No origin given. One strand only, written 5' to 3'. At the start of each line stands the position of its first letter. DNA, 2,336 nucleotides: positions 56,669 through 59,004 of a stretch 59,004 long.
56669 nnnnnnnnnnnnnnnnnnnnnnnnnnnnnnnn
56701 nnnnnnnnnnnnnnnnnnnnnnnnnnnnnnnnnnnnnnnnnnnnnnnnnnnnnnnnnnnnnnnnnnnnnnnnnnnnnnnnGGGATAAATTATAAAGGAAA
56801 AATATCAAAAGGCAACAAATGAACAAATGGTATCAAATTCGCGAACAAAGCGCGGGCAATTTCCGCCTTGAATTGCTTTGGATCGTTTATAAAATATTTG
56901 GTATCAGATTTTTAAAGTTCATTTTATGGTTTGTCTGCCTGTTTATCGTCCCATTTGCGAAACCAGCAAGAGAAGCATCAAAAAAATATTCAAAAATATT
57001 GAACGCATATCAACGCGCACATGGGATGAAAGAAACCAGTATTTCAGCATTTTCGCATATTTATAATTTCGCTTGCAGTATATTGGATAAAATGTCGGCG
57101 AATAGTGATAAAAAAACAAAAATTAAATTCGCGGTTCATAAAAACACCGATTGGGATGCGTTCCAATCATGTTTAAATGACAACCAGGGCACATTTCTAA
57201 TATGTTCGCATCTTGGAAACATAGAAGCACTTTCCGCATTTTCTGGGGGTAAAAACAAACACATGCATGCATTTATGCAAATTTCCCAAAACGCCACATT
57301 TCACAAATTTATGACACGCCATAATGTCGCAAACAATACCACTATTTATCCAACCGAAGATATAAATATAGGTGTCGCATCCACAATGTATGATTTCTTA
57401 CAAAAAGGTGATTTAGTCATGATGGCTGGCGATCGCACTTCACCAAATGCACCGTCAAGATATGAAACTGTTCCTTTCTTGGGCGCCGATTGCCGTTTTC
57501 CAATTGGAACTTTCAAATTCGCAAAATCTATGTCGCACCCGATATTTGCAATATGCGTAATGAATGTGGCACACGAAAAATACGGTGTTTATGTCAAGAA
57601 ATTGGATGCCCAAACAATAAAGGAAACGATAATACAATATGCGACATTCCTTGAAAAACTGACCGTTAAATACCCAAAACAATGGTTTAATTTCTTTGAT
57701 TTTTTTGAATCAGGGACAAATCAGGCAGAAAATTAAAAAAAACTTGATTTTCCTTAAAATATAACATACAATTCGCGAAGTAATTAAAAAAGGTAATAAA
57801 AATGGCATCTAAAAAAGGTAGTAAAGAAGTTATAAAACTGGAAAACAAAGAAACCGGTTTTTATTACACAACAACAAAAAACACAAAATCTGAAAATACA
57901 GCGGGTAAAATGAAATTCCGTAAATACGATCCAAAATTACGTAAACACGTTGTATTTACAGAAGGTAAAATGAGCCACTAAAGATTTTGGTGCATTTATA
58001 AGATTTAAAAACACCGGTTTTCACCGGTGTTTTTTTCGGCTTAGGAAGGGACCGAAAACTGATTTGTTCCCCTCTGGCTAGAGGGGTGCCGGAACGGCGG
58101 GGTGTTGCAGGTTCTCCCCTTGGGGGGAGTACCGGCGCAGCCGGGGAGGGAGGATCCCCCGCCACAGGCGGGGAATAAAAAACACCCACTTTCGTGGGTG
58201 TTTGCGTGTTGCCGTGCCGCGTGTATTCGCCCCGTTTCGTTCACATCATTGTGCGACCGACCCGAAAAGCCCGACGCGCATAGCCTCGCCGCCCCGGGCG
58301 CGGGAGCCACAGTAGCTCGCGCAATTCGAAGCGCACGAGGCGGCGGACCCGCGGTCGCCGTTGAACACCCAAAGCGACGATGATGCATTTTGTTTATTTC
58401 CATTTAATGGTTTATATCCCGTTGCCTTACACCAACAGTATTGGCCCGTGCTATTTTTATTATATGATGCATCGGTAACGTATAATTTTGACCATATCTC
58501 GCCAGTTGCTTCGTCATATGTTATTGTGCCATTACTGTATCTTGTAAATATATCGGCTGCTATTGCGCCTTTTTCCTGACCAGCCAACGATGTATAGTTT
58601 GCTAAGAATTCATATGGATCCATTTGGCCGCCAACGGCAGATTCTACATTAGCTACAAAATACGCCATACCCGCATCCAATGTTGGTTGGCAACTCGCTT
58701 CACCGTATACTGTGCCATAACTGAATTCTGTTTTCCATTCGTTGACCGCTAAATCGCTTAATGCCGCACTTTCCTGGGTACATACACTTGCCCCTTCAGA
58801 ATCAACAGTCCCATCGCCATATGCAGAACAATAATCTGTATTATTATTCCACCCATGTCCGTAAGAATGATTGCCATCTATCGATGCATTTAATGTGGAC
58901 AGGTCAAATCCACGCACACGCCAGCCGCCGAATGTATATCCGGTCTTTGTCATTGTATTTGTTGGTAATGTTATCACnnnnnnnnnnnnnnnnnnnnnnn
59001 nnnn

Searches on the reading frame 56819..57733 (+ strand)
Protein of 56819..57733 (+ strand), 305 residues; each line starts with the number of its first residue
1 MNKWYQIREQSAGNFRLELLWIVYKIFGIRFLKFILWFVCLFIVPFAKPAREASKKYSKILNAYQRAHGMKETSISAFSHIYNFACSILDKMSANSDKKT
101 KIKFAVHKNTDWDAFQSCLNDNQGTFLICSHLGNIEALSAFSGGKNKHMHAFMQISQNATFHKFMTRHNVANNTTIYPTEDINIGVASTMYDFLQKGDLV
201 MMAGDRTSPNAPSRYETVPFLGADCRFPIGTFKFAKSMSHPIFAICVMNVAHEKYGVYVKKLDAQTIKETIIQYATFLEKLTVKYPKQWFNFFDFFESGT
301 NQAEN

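Call 61: find_homologous_proteins(query=window:56819-57733:+, max_evalue=1e-30)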
Query window:56819-57733:+ (305 aa): 110 proteins with E <= 1e-30 among 324 candidates.
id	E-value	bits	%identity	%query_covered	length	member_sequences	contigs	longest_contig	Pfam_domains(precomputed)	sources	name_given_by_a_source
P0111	1.1e-184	631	89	100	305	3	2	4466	PF03279.19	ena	-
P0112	7.4e-172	589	82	100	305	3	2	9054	PF03279.19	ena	-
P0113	3.8e-167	573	80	100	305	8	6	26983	PF03279.19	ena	-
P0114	8.2e-158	543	78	98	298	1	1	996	PF03279.19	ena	-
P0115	1.4e-155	535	76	100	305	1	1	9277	PF03279.19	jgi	jgi:predicted LPLAT superfamily acyltransferase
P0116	1.7e-149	515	74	97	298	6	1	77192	PF03279.19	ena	-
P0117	4.8e-148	511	71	100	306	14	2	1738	PF03279.19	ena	-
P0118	5.9e-147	507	70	100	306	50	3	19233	PF03279.19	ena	-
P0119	7.2e-145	500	72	97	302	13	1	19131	PF03279.19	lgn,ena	-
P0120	3.5e-143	495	69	99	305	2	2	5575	PF03279.19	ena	-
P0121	5.6e-143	494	70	99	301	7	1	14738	PF03279.19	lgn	-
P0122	8.2e-143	494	70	97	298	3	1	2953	PF03279.19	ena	-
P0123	1.1e-142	493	68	98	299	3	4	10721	PF03279.19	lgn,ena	-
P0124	2.2e-142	492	69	95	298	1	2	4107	PF03279.19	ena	-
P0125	4.4e-142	491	71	98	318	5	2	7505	PF03279.19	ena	-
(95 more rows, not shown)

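Call 62: find_encoding_contigs(protein=P0111, flank=6000, max_places=3)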
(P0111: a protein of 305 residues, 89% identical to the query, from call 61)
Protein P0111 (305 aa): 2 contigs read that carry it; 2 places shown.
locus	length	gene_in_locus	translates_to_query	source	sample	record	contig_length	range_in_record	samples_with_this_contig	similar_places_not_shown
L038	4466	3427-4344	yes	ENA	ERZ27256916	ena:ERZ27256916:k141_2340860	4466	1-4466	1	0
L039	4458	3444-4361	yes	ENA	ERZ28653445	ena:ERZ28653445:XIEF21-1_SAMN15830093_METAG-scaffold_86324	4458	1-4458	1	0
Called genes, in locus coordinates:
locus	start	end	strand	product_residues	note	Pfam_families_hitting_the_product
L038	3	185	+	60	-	?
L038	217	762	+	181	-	-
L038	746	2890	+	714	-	PF03176:MMPL (faint)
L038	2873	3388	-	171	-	-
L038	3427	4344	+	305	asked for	PF03279:Lip_A_acyltrans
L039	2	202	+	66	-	?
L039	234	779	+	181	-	-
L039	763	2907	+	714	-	PF03176:MMPL (faint)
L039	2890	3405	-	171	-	-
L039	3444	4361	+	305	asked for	PF03279:Lip_A_acyltrans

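Call 63: find_encoding_contigs(protein=P0113, flank=6000, max_places=6)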
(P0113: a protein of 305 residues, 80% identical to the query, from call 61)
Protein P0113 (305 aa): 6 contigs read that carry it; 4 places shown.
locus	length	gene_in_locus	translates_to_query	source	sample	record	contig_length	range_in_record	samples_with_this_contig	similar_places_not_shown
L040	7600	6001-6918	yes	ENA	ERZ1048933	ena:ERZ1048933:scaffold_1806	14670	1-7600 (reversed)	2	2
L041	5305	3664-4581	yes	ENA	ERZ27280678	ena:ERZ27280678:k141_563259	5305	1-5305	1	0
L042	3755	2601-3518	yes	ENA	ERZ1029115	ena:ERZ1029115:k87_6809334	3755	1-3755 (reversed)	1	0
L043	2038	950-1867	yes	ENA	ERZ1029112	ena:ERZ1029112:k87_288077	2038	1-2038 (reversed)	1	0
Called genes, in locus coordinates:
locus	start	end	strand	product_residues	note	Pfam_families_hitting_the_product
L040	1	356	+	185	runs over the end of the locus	-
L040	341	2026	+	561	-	PF00501:AMP-binding, PF22818:ApeI-like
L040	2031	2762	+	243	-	PF00535:Glycos_transf_2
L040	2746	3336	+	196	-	-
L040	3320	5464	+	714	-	-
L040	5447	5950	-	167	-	-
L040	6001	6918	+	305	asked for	PF03279:Lip_A_acyltrans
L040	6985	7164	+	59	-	PF00471:Ribosomal_L33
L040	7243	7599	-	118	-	?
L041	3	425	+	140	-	?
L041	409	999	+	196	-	-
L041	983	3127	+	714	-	-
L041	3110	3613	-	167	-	-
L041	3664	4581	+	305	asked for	PF03279:Lip_A_acyltrans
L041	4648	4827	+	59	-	PF00471:Ribosomal_L33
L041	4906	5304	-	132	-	?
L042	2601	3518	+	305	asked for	PF03279:Lip_A_acyltrans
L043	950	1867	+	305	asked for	PF03279:Lip_A_acyltrans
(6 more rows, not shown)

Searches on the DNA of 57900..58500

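Call 77: search_rna_families(source=window, start=57900, end=58500, threshold=evalue, max_evalue=1)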
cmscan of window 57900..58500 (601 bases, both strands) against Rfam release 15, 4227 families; matches with E-value up to 1: 9.
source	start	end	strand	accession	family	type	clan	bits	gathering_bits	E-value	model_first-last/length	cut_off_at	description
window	58106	58204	+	RF02144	rsmX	Gene;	CL00106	28.4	56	0.0022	1-114/114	no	rsmX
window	58174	58282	-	RF02435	SpF41_sRNA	Gene; sRNA;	-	25.6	52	0.094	1-105/105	no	Streptococcus sRNA SpF41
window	57973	58039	+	RF02064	STnc370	Gene; sRNA;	-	25.2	54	0.53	1-71/71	no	Enterobacterial sRNA STnc370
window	58111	58155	+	RF01762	whalefall-1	Gene; sRNA;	-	22.5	37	0.0019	1-56/56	no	Whalefall-1 RNA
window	58007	58034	+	RF02621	BSnc120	Gene; sRNA;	-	22.4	114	0.015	42-69/88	no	Brucella sRNA 120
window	58007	58034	-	RF02351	psRNA14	Gene; sRNA;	-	21.5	60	0.44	10-37/84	no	Proteobacteria sRNA psRNA14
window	57988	58081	-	RF02621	BSnc120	Gene; sRNA;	-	20.6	114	0.056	1-88/88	no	Brucella sRNA 120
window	58005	58062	-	RF02891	AgrB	Gene; antisense;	-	20.4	40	0.65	1-84/84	no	ArsR-gov region gene B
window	57952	58036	+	RF00370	sroD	Gene; sRNA;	-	19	50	0.37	1-86/86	no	sroD RNA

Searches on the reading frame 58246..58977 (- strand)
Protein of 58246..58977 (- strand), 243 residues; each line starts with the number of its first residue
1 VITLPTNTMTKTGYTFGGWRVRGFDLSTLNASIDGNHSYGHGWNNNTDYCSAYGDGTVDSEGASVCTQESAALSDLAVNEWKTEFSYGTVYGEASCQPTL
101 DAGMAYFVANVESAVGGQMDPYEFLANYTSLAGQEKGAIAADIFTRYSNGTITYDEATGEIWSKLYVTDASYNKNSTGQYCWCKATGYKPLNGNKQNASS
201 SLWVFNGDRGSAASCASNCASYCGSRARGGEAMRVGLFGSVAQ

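Call 12: search_protein_families(library=pfam, proteins=[window:58246-58977:-], max_evalue=0.01)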
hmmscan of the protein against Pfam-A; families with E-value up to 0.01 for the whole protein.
window:58246-58977:- (243 aa): 0 families

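Call 28: find_homologous_proteins(query=window:58249-58977:-, max_evalue=0.001)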
Query window:58249-58977:- (243 aa): 63 proteins with E <= 0.001 among 351 candidates.
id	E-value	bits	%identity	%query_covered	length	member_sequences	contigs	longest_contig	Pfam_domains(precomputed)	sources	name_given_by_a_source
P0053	1.5e-125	436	83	98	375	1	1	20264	-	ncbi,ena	-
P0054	4.0e-64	235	52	98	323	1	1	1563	PF09479.17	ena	-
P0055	9.5e-59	217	47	98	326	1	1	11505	PF09479.17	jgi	jgi:hypothetical protein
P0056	9.9e-55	204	48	98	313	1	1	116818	-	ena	-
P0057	7.7e-47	178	42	99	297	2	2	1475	PF09479.17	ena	-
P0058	7.8e-46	175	42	98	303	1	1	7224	PF09479.17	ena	-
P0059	2.0e-43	167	45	88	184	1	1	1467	-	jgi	jgi:hypothetical protein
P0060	1.8e-39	154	41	98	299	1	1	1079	-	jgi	jgi:hypothetical protein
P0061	2.0e-37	147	39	98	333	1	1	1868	PF09479.17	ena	-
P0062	8.3e-37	145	38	98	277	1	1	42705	-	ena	-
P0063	4.6e-34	136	38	98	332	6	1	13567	-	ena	-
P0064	1.5e-33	135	35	100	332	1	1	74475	-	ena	-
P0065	6.9e-26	109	34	98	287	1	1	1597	-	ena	-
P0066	2.7e-25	107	44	40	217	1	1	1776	PF09479.17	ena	-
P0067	4.6e-24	103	53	28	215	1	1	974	-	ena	-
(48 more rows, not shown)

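Call 29: find_encoding_contigs(protein=P0053, flank=10000, max_places=4)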
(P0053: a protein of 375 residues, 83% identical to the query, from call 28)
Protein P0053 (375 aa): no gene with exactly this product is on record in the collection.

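Call 30: find_encoding_contigs(protein=P0056, flank=10000, max_places=3)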
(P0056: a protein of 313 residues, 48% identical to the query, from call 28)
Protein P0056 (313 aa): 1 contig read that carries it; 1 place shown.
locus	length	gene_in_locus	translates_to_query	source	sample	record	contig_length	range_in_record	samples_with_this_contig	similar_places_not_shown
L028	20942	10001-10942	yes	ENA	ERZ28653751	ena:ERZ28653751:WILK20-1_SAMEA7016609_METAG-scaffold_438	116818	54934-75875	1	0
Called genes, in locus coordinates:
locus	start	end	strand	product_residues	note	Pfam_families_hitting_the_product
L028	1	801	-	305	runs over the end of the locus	PF02899:Phage_int_SAM_1, PF13495:Phage_int_SAM_4 (weak), PF00589:Phage_integrase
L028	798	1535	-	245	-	PF04402:SIMPL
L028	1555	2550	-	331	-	PF00579:tRNA-synt_1b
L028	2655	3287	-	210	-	PF00163:Ribosomal_S4, PF01479:S4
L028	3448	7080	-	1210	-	PF09479:Flg_new (weak), PF18998:Flg_new_2 (faint), PF09479:Flg_new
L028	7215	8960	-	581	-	PF00753:Lactamase_B, PF12706:Lactamase_B_2, PF22505:RNase_J_b_CASP, PF17770:RNase_J_C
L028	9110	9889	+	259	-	-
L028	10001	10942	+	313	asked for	-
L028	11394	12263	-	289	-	PF03462:PCRF, PF00472:RF-1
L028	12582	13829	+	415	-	-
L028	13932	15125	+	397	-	PF01520:Amidase_3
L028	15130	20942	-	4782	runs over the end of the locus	PF09479:Flg_new, PF23091:TNFR_ELAPOR1_6th (faint), PF09479:Flg_new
